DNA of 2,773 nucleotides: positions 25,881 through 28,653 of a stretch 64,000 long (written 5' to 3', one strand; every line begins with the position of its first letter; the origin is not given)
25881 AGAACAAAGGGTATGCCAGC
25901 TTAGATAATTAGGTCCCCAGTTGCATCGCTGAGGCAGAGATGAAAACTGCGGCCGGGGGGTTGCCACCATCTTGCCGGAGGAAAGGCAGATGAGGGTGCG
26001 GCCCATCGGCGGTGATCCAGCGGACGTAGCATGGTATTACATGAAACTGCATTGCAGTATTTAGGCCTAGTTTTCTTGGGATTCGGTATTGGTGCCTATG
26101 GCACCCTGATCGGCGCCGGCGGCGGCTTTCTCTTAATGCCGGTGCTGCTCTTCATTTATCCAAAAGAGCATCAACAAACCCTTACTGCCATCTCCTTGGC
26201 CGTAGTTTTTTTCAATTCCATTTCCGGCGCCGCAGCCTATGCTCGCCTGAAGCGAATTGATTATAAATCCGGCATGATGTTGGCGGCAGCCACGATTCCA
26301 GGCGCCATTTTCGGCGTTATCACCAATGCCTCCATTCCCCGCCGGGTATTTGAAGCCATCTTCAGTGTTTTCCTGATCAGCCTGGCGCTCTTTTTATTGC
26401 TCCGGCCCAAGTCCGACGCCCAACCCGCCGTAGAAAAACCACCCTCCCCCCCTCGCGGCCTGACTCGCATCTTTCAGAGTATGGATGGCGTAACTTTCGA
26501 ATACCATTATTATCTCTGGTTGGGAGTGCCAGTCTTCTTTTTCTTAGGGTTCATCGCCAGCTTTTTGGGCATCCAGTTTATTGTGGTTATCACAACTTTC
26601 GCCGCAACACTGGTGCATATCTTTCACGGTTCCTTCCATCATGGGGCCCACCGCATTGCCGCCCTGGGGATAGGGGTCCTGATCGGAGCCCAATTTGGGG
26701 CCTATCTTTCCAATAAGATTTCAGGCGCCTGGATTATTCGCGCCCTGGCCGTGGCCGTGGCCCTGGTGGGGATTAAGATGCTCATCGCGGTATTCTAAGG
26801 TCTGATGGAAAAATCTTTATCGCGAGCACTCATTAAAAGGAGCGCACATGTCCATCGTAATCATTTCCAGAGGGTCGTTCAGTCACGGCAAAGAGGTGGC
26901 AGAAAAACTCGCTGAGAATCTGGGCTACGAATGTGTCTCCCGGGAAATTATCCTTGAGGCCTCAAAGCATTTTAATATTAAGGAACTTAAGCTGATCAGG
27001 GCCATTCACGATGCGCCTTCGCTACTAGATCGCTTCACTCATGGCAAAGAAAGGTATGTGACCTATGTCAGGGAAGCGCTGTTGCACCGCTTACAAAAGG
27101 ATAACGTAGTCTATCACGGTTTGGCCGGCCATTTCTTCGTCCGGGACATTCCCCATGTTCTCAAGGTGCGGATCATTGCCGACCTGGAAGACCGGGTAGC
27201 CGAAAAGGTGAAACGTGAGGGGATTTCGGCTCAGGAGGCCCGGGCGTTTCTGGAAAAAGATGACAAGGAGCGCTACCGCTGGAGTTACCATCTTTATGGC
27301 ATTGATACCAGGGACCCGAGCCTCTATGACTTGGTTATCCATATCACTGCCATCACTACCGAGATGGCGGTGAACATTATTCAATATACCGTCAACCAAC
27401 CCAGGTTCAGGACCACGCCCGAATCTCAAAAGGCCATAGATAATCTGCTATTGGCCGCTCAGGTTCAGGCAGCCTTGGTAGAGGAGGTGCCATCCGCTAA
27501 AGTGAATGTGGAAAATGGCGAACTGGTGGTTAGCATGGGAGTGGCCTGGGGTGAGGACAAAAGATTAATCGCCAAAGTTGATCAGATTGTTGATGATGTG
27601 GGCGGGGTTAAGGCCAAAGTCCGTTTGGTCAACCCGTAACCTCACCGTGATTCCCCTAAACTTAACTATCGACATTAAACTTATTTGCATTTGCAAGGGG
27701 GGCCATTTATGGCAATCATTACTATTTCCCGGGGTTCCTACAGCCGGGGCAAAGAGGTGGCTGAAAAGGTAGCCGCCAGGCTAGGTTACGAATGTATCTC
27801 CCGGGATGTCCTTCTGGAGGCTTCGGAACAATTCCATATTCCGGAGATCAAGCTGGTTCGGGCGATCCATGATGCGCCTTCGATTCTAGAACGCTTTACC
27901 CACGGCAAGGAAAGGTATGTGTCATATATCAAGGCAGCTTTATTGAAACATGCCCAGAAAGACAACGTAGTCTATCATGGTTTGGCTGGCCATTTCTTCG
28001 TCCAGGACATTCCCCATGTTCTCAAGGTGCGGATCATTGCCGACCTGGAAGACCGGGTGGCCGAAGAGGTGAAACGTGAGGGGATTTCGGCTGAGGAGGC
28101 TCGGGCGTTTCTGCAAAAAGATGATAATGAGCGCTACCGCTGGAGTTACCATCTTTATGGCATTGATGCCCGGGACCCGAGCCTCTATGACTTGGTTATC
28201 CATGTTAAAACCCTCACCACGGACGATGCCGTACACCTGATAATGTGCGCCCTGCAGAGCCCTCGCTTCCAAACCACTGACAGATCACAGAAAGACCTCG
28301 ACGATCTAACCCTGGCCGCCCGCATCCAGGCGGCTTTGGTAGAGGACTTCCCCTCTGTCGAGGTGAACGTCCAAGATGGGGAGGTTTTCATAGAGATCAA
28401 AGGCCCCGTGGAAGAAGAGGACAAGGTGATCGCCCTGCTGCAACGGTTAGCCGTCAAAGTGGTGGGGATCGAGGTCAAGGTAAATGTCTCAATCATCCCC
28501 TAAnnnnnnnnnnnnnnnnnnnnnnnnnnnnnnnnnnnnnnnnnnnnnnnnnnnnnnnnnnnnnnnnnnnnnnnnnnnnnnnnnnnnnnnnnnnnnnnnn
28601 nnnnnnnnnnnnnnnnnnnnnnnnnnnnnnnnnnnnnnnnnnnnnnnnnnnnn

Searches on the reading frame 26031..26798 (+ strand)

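Call 35: search_protein_families(library=pfam, proteins=[window:26031-26798:+], max_evalue=0.00001)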
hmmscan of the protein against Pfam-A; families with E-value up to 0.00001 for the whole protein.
window:26031-26798:+ (255 aa): 1 family
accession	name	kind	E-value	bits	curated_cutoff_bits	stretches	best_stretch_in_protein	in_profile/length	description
PF01925.25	TauE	-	8.3e-34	117.7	32.6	2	13-182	1-146/237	Sulfite exporter TauE/SafE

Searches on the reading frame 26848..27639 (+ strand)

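Call 35: search_protein_families(library=pfam, proteins=[window:26848-27639:+], max_evalue=0.00001)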
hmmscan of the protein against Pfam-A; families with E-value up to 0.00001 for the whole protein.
window:26848-27639:+ (263 aa): 1 family
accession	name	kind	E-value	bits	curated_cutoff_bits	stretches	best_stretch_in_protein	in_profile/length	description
PF13189.12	Cytidylate_kin2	-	2.2e-41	142.4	28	1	3-166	1-174/176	Cytidylate kinase-like family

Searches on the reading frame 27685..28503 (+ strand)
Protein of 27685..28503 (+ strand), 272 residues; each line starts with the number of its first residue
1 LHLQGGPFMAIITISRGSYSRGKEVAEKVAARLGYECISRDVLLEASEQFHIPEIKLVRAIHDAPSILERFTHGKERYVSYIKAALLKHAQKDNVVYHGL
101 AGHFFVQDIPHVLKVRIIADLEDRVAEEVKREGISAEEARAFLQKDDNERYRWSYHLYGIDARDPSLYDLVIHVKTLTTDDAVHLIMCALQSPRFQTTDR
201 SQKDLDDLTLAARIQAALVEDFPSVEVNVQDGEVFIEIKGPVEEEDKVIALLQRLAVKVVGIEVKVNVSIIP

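Call 35: search_protein_families(library=pfam, proteins=[window:27685-28503:+], max_evalue=0.00001)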
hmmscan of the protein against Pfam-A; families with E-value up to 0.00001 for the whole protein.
window:27685-28503:+ (272 aa): 1 family
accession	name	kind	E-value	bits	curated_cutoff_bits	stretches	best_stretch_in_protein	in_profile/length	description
PF13189.12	Cytidylate_kin2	-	9e-44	150.2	28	1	11-174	1-174/176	Cytidylate kinase-like family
